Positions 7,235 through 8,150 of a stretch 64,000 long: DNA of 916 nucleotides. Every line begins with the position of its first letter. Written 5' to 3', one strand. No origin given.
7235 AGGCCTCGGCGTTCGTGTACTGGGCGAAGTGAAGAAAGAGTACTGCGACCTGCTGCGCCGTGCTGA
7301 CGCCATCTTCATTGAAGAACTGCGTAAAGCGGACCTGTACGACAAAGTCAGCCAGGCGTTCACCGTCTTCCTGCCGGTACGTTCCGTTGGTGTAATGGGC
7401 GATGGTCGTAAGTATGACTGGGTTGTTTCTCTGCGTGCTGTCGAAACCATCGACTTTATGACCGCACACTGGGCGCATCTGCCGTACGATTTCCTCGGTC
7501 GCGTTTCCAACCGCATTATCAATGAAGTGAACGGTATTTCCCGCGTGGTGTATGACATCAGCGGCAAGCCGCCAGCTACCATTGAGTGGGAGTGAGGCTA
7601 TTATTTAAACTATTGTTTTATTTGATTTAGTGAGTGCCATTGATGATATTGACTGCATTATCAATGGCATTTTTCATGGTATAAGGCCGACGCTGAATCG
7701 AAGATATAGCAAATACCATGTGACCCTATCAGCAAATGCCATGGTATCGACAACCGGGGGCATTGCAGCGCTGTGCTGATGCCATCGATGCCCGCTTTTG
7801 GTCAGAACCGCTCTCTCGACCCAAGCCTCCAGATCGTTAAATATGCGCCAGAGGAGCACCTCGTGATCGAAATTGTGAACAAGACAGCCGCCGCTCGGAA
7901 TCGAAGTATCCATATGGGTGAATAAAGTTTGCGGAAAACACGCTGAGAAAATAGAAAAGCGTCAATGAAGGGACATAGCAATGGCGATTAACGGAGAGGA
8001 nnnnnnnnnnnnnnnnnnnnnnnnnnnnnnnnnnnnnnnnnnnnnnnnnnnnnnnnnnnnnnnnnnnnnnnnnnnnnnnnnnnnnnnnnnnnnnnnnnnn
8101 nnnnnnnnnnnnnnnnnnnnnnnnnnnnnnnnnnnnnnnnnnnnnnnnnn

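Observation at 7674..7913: Unassigned left-junction sequence with an orphan 79-aa minus-strand ORF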

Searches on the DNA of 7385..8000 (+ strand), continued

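Call 31: get_annotated_region(hit=H63, flank=4500)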
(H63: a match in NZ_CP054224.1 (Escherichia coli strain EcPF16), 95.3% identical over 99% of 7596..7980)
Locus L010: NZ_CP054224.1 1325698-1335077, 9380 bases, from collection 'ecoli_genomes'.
description: Escherichia coli strain EcPF16 chromosome, complete genome
organism: Escherichia coli strain EcPF16 (NCBI taxid 562)
replicon: chromosome; assembly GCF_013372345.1
host: Homo sapiens; source: urine; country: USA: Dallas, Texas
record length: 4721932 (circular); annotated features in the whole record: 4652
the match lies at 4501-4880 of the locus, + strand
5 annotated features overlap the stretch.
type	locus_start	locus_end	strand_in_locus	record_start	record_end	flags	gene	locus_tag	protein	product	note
CDS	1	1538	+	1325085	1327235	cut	-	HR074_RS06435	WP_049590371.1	nuclease-related domain-containing protein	-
CDS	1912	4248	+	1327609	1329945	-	-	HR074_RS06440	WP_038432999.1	YecA family protein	-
CDS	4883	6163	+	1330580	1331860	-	-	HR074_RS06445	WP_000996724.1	DUF262 domain-containing protein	-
CDS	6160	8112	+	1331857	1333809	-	-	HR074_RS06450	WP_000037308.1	DUF262 domain-containing protein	-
CDS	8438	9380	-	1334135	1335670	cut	tnpC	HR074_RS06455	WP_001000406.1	IS66 family transposase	-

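Call 32: get_annotated_region(hit=H55, flank=6000)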
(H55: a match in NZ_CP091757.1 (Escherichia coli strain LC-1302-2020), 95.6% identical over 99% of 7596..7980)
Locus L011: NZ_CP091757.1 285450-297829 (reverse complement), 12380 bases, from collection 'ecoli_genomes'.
description: Escherichia coli strain LC-1302-2020 plasmid p1-LC-1302-2020-KPC3, complete sequence
organism: Escherichia coli strain LC-1302-2020 (NCBI taxid 562)
replicon: plasmid p1-LC-1302-2020-KPC3; assembly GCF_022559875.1
host: Homo sapiens; source: rectal swab; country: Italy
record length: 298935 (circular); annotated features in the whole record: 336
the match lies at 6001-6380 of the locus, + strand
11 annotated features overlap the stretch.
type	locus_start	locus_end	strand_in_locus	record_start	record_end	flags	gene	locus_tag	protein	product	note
CDS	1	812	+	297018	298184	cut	sopA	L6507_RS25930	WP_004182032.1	plasmid-partitioning protein SopA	-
CDS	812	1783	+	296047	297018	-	-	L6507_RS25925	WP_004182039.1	ParB/RepB/Spo0J family plasmid partition protein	-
CDS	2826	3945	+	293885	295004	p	-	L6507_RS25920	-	IS3 family transposase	frameshifted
CDS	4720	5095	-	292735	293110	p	-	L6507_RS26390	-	IS1 family transposase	frameshifted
CDS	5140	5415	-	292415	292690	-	-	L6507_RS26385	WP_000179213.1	IS1-like element transposase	-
CDS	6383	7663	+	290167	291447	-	-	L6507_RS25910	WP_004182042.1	DUF262 domain-containing protein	-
CDS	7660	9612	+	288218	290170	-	-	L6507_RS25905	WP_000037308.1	DUF262 domain-containing protein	-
CDS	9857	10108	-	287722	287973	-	-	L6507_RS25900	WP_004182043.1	type II toxin-antitoxin system Phd/YefM family antitoxin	-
CDS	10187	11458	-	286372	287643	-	-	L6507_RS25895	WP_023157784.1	Y-family DNA polymerase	-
CDS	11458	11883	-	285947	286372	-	umuD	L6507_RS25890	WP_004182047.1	translesion error-prone DNA polymerase V autoproteolytic subunit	-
CDS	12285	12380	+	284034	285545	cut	ltrA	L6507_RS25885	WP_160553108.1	group II intron reverse transcriptase/maturase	-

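Call 69: search_dna_similar(query=window:7385-7805:+, collection=ecoli_genomes, mode=near, max_rows=5)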
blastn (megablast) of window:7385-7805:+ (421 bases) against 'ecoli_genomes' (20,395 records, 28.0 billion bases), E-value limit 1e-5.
Records with a match: 5427; places in all: 5455; records where one place covers at least 80% of the query: 52.
Genomes with a match: 5425 of 5426; with a place that covers at least 80% of the query: 52. Places per genome that has any: lowest 1, median 1, highest 2. On chromosomes: 5453 places; on plasmids: 2.
Best place of each record, by identity: >=99% 71; 95-99% 5338; 90-95% 18.
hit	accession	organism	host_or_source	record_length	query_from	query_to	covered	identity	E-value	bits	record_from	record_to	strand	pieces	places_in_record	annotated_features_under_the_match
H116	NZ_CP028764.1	Escherichia coli strain A10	wood-wren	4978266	1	421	100%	99.3%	0e+0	761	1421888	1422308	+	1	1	guaA: glutamine-hydrolyzing GMP synthase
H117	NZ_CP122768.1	Escherichia coli strain ETEC1738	Sus scrofa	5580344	1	421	100%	99.3%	0e+0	761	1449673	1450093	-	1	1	guaA: glutamine-hydrolyzing GMP synthase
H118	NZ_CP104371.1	Escherichia coli strain 2021CK-01784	Homo sapiens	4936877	1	421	100%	99.3%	0e+0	761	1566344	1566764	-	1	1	guaA: glutamine-hydrolyzing GMP synthase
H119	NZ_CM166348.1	Escherichia coli strain CH4796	Homo sapiens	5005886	1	421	100%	99.3%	0e+0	761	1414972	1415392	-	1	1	guaA: glutamine-hydrolyzing GMP synthase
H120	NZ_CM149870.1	Escherichia coli strain HCP5S3_I2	Sus scrofa domesticus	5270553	1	421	100%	99.3%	0e+0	761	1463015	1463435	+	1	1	guaA: glutamine-hydrolyzing GMP synthase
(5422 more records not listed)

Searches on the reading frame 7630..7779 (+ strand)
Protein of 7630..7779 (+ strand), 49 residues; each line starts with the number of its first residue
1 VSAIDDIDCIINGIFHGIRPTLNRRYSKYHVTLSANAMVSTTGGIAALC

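Call 27: search_protein_families(library=pfam, proteins=[window:7630-7779:+], max_evalue=1)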
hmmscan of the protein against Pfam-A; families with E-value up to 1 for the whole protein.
window:7630-7779:+ (49 aa): 1 family
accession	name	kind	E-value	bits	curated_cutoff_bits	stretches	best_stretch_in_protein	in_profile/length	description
PF17417.8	Glycoprot_B_PH2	-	0.12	13.2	23.7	1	6-45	43-82/97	Herpesvirus Glycoprotein B PH-like domain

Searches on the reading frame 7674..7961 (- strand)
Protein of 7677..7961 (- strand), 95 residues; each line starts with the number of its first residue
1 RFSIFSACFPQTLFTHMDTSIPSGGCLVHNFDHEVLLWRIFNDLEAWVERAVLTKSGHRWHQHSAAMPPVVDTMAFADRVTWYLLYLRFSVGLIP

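Call 26: search_protein_families(library=padloc, proteins=[window:7674-7913:-], max_evalue=0.01)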
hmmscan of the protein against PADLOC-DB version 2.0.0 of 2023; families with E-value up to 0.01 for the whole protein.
window:7674-7913:- (79 aa): 0 families

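Call 27: search_protein_families(library=pfam, proteins=[window:7674-7913:-], max_evalue=1)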
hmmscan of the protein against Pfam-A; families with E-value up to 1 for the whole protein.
window:7674-7913:- (79 aa): 0 families

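Call 49: find_homologous_proteins(query=window:7674-7913:-, max_evalue=0.1)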
Query window:7674-7913:- (79 aa): 18 proteins with E <= 0.1 among 18 candidates.
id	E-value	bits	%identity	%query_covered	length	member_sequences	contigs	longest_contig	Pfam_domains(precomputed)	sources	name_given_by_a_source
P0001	2.0e-46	173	96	100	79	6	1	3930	-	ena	-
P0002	8.9e-44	165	92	100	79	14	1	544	-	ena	-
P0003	2.3e-43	164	92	100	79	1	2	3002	-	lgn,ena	-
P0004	9.1e-41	155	89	100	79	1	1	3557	-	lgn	-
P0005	1.5e-39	151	89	100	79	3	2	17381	-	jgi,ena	-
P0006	1.3e-37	145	84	100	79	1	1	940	-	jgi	-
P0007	1.4e-33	132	81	100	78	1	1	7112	-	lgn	-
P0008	1.5e-33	132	81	100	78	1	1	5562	-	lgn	-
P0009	1.7e-33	132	81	100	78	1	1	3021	-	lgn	-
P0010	1.0e-30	123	77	100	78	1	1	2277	-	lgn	-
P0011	4.3e-17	80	61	100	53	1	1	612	-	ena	-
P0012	1.9e-15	75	88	52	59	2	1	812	-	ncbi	ncbi:hypothetical protein, partial [Klebsiella pneumoniae]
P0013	2.4e-15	74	88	52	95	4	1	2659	-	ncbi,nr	ncbi:hypothetical protein LAX19_23085, partial [Escherichia coli]|nr:hypothetical protein [Escherich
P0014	3.7e-15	74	88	52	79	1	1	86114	-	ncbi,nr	ncbi:MAG: hypothetical protein E7F44_16405 [Morganella morganii]|nr:hypothetical protein [Morganella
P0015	4.8e-15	73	88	52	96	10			-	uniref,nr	uniref:Uncharacterized protein n=5 Tax=Klebsiella pneumoniae TaxID=573 RepID=A0A7U1BND6_KLEPN|nr:hyp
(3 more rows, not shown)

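Call 51: find_encoding_contigs(protein=P0005, flank=9000, max_places=3)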
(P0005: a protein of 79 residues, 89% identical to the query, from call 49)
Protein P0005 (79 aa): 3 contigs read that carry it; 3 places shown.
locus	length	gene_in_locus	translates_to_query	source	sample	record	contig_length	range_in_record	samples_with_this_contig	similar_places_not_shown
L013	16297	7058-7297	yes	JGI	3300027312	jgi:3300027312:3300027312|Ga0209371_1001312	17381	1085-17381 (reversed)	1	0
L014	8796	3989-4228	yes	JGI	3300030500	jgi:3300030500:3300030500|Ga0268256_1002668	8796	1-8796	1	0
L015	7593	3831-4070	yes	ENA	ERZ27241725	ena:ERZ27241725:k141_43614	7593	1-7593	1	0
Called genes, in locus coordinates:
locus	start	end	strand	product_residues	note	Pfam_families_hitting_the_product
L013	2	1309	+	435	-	?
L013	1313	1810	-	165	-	-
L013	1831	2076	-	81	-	-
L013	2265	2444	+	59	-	-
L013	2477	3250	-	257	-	PF12570:DUF3750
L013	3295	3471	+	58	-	-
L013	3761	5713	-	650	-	PF03235:GmrSD_N, PF07510:GmrSD_C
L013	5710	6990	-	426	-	PF03235:GmrSD_N, PF25202:DUF7834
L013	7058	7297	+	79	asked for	-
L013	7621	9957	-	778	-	PF02810:SEC-C (weak)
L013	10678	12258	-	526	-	PF00117:GATase, PF07722:Peptidase_C26, PF02540:NAD_synthase (weak), PF03054:tRNA_Me_trans (faint), PF00958:GMP_synt_C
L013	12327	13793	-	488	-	PF00478:IMPDH, PF00571:CBS, PF01070:FMN_dh (weak), PF03060:NMO (weak)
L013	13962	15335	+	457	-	PF13742:tRNA_anti_2, PF01336:tRNA_anti-codon, PF02601:Exonuc_VII_L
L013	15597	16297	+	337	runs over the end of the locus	PF16485:PLN_propep, PF01447:Peptidase_M4, PF02868:Peptidase_M4_C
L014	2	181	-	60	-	?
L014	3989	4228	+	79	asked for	-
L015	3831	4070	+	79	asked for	-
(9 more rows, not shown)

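Call 52: find_encoding_contigs(protein=P0006, flank=3000, max_places=2)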
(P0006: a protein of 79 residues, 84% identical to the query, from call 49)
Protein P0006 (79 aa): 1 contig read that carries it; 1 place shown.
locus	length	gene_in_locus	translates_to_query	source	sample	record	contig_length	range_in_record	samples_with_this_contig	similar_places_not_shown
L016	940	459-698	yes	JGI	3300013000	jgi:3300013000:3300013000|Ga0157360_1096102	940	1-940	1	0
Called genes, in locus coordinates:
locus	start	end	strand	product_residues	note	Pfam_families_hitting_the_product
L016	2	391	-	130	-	?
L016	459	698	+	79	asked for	-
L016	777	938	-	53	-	?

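Call 53: find_encoding_contigs(protein=P0004, flank=4000, max_places=2)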
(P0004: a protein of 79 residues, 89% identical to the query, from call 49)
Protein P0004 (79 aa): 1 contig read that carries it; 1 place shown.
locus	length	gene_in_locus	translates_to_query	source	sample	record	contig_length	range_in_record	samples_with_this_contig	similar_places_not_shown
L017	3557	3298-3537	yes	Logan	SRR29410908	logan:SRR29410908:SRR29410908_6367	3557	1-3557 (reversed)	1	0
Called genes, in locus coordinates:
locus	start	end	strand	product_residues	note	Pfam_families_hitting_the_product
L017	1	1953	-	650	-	PF03235:GmrSD_N, PF07510:GmrSD_C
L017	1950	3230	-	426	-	PF03235:GmrSD_N, PF25202:DUF7834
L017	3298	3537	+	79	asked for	-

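Call 80: search_protein_representatives(protein=window:7677-7961:-)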
Query: 95 residues. Proteins with E-value up to 0.001 (for the whole library): 9; up to 1e-10: 4; up to 1e-30: 1. The best 9 are listed.
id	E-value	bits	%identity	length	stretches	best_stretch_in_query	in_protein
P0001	1.8e-46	172.8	96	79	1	17-95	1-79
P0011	3.6e-17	78.7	91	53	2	64-95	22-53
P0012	1.1e-15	73.9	86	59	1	54-95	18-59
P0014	2.0e-15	73.1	86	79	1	54-95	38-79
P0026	1.5e-09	54.2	93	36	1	17-45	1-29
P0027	4.0e-07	46.4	79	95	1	63-95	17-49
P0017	6.5e-07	45.8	76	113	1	63-95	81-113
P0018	1.5e-06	44.6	81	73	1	64-95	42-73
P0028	6.6e-06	42.5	26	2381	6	16-94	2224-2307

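Call 81: search_protein_families(library=pfam, proteins=[P0028], max_evalue=0.001)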
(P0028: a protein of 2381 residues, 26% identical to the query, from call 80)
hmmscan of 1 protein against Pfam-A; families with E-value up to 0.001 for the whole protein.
P0028 (2381 aa): 3 families
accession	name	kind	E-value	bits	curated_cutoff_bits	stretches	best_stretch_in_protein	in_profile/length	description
PF17957.7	Big_7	-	2.1e-21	76.8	24.1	0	1780-1831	8-59/70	Bacterial Ig domain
PF13229.12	Beta_helix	-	1.1e-11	45.1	25.9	1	93-212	11-124/158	Right handed beta helix region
PF10976.13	DUF2790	-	1.3e-11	44.7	27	0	2144-2179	17-52/56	Protein of unknown function (DUF2790)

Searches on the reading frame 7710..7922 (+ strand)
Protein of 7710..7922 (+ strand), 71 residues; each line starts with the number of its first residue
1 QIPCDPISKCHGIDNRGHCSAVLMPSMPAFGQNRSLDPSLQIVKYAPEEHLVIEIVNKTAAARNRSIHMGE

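Call 71: find_homologous_proteins(query=window:7710-7922:+, max_evalue=0.1)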
Query seq(71 aa) (71 aa): 7 proteins with E <= 0.1 among 7 candidates.
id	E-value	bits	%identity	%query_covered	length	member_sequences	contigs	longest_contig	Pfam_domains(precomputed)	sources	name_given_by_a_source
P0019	4.7e-22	95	89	75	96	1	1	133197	-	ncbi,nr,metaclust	ncbi:hypothetical protein VI01_09320 [Pantoea sp. SM3]|nr:hypothetical protein VI01_09320 [Pantoea s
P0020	1.2e-20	91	92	68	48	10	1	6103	-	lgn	-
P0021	1.5e-18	84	92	68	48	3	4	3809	-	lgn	-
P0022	1.3e-17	81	91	65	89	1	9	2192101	-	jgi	-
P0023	2.0e-15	74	90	59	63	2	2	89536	-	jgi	jgi:hypothetical protein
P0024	7.4e-14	69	88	59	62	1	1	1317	-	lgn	-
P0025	2.8e-11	61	86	52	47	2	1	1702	-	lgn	-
